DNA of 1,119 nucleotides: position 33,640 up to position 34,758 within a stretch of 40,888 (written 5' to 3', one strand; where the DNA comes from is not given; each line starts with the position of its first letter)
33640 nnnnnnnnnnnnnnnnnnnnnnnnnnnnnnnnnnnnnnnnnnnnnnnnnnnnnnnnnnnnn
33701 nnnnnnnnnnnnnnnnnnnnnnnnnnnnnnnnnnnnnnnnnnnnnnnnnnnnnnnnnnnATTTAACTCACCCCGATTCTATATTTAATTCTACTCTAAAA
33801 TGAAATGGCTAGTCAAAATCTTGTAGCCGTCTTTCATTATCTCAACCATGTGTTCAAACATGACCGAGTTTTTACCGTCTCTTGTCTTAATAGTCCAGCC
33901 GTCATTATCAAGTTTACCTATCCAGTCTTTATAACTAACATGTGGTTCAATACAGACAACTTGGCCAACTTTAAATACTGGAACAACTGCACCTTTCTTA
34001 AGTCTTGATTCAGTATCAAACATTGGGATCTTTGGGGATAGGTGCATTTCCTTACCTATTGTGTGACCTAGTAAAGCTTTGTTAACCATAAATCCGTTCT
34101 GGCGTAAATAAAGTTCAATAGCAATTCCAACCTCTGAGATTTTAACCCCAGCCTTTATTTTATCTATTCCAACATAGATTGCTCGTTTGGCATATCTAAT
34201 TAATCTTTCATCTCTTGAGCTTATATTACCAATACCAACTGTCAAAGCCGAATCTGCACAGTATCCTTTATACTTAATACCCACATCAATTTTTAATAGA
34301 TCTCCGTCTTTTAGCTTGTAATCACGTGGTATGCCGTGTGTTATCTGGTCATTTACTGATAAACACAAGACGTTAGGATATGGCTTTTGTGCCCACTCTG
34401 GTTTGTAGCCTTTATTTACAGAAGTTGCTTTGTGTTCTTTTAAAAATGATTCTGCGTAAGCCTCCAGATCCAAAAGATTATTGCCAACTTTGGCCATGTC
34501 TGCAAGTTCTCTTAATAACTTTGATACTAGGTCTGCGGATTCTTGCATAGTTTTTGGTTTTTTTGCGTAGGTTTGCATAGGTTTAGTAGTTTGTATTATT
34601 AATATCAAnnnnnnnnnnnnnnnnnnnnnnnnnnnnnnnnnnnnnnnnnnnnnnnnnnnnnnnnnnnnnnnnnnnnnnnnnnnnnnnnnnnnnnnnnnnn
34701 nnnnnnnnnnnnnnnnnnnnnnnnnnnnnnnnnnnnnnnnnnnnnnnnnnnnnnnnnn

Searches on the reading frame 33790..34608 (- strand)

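Call 54: search_protein_families(library=phrogs, proteins=[window:33790-34608:-], max_evalue=0.00001)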
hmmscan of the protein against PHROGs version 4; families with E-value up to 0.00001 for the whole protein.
window:33790-34608:- (272 aa): 1 family
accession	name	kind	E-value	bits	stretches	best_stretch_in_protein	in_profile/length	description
phrog_24316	-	unknown function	4.9e-15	56.4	1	83-224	196-328/367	-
